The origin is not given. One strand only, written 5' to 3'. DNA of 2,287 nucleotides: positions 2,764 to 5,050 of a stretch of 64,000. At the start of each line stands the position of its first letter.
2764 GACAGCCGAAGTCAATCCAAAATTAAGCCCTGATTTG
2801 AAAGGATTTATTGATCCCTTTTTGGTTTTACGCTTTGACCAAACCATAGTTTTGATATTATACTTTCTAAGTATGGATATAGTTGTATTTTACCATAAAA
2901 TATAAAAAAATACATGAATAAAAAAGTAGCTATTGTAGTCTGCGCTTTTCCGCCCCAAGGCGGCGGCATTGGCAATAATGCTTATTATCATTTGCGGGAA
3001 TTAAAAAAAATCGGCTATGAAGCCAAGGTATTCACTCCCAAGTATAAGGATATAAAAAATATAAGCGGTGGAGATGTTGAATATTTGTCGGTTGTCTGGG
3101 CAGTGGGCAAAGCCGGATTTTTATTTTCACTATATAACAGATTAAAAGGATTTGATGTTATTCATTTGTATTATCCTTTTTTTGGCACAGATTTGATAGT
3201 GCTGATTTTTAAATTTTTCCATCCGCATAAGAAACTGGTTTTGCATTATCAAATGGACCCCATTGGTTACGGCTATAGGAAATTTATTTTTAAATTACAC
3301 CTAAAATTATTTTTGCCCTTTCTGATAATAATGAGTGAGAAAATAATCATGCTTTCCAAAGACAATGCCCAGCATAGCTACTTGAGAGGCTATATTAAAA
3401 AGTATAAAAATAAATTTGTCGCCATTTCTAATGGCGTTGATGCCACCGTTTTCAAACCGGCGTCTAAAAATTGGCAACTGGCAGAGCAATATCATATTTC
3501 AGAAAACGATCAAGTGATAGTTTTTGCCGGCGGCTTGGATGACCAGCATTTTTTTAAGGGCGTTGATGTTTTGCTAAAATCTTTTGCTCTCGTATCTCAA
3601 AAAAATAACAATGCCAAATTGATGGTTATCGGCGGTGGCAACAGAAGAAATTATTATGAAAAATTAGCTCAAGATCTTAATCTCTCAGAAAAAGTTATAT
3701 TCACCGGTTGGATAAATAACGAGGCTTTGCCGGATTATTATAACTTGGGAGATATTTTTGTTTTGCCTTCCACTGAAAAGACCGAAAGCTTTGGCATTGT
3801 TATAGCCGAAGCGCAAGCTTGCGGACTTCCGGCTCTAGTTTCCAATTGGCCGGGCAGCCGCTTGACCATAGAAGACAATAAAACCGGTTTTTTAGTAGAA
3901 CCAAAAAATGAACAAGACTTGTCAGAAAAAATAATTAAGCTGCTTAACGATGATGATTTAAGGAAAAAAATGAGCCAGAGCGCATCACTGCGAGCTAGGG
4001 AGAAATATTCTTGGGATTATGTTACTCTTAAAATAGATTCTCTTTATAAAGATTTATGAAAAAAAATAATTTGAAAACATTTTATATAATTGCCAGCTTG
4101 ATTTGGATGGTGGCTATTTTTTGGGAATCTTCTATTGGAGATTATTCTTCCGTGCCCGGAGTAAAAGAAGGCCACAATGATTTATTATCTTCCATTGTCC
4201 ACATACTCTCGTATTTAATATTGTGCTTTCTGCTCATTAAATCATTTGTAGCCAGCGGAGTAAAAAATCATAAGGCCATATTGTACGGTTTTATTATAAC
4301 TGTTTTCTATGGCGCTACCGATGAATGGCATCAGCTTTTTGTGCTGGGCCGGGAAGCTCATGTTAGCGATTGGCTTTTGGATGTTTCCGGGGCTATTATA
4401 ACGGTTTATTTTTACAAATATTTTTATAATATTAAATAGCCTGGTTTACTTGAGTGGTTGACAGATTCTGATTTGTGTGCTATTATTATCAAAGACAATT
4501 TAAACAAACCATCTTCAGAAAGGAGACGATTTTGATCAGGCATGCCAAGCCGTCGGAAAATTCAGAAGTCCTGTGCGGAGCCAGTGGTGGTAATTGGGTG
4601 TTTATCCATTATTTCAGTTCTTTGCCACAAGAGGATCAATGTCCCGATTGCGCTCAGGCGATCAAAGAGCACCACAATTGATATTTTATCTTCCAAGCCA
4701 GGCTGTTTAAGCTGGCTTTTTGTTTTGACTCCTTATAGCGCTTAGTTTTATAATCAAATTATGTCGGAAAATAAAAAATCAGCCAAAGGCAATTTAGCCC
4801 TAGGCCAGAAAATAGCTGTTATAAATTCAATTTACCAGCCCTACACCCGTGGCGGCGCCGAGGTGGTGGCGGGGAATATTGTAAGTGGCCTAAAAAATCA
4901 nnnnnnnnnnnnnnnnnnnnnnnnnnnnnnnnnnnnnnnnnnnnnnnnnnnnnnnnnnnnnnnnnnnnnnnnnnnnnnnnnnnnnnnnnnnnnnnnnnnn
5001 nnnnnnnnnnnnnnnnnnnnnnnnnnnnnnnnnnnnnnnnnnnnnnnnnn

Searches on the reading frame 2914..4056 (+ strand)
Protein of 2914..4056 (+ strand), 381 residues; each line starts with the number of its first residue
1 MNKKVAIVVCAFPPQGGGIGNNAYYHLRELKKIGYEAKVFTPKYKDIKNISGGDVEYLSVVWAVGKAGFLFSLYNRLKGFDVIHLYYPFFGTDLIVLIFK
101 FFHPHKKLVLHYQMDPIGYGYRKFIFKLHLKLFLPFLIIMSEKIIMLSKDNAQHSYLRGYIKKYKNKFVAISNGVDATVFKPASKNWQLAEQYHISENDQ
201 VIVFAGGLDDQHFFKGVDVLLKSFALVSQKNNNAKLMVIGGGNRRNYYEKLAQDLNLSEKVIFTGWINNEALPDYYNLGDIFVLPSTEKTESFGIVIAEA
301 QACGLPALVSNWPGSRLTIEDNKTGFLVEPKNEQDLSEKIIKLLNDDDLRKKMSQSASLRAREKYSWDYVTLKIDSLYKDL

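Call 7: search_protein_families(library=pfam, proteins=[window:2914-4056:+], max_evalue=1)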
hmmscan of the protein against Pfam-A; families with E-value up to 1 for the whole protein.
window:2914-4056:+ (381 aa): 8 families
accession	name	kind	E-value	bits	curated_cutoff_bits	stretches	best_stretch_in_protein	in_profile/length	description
PF00534.26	Glycos_transf_1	-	1.2e-45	155.5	26.4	1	188-357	4-169/172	Glycosyl transferases group 1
PF13692.12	Glyco_trans_1_4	-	2.1e-36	125.7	27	1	200-346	2-142/142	Glycosyl transferases group 1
PF13524.12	Glyco_trans_1_2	-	1.3e-09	38.6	25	1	233-369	14-137/144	Glycosyl transferase-like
PF20706.3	GT4-conflict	-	3.5e-06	26.7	26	1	177-369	174-380/385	Family 4 Glycosyltransferase in conflict systems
PF13439.12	Glyco_transf_4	-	4.7e-06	27.2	28.5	1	17-177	2-168/170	Glycosyltransferase Family 4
PF17922.6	TetR_C_17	-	0.065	13.9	26.1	1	135-203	19-87/100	Tetracyclin repressor-like, C-terminal domain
PF04720.17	PDDEXK_6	-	0.091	13.1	25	1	28-63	95-130/220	PDDEXK-like family of unknown function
PF13579.12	Glyco_trans_4_4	-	0.26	12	29.7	1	17-100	1-90/158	Glycosyl transferase 4-like domain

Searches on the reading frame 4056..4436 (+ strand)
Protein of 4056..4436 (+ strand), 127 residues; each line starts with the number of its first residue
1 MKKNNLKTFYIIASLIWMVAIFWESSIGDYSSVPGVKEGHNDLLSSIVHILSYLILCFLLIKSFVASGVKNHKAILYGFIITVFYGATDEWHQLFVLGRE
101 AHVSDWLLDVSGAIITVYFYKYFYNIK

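Call 7: search_protein_families(library=pfam, proteins=[window:4056-4436:+], max_evalue=1)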
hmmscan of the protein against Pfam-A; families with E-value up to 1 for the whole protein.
window:4056-4436:+ (127 aa): 2 families
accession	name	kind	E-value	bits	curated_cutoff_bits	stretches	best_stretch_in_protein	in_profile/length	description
PF04892.17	VanZ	-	2e-10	41.8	30.1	1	12-123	3-125/126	VanZ like family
PF19639.4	DUF6142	-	0.023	15.3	27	1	37-108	12-80/103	Family of unknown function (DUF6142)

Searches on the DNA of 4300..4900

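Call 4: search_rna_families(source=window, start=4300, end=4900, threshold=evalue, max_evalue=10, show_alignments=3)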
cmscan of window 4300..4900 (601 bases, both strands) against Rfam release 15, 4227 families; matches with E-value up to 10: 7.
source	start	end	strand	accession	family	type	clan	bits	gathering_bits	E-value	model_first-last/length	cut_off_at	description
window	4719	4807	-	RF02527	SSRC38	Gene; sRNA;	-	17.9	80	1.1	1-166/166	no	Streptococcus sRNA SSRC38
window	4774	4885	-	RF01456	VrrA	Gene; antisense;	-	17.2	50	2.5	1-140/140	no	Vibrio regulatory RNA of OmpA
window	4643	4724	+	RF00513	Trp_leader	Cis-reg; leader;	-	16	41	2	1-100/100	no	Tryptophan operon leader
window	4847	4873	+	RF00523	Prion_pknot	Cis-reg;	-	15.4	39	3.6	1-40/40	no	Prion pseudoknot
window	4384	4496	-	RF00475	snosnR69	Gene; snRNA; snoRNA; CD-box;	CL00051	15.4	50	7.3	1-94/94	no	Small nucleolar RNA snR69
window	4742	4866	-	RF02189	ST7-OT4_3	Gene; lncRNA;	-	9.6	50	8.4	163-302/302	no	ST7 overlapping transcript 4 conserved region 3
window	4630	4716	-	RF02089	CLRN1-AS1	Gene; lncRNA;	-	9.4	48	9.7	1-79/79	no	CLRN1 antisense RNA 1 conserved region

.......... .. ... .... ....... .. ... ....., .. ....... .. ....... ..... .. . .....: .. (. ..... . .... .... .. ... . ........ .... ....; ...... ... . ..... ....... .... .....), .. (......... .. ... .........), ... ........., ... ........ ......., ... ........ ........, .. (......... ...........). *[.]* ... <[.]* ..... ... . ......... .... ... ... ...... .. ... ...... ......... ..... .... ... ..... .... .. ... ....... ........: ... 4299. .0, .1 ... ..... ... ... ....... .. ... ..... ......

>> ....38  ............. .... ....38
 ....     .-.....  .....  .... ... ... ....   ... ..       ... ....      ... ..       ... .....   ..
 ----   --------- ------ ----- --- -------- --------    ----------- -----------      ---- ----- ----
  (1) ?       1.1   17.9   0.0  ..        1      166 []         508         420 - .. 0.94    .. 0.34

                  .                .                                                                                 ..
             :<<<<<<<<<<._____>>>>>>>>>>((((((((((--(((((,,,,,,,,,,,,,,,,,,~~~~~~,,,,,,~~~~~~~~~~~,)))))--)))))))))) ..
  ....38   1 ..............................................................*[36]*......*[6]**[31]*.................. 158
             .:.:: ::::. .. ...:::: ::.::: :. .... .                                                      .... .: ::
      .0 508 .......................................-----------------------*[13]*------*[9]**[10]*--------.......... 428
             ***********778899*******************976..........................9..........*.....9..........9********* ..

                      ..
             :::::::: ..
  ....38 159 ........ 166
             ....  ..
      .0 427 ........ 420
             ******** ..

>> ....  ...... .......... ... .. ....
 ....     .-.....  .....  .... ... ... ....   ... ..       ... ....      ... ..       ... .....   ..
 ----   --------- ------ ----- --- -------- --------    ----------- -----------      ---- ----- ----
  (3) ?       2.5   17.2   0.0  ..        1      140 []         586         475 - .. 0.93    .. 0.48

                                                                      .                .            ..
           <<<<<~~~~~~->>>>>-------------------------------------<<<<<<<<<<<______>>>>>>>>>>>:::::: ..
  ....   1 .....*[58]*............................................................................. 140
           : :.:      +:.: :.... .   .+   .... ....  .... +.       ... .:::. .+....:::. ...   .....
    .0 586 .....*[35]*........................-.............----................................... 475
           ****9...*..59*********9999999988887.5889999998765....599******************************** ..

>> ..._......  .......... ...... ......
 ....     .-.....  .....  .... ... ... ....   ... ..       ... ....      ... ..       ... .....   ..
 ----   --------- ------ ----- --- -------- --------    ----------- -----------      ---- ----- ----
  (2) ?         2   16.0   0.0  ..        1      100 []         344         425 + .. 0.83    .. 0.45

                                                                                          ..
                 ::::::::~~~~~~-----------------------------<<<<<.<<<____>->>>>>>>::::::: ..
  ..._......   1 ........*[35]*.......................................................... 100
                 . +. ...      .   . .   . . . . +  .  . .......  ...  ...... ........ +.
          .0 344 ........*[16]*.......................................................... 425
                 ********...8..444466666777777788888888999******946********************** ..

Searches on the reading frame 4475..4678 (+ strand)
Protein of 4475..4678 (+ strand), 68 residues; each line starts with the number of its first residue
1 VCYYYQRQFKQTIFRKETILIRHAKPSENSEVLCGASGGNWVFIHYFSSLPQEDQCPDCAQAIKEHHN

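Call 8: search_protein_families(library=ncbifam, proteins=[window:4475-4678:+], max_evalue=10)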
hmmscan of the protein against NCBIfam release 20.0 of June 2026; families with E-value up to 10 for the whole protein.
window:4475-4678:+ (68 aa): 0 families

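Call 9: find_homologous_proteins(query=window:4475-4678:+, max_evalue=10)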
Query window:4475-4678:+: no candidate shares three 5-residue words with the query. No homologue found.
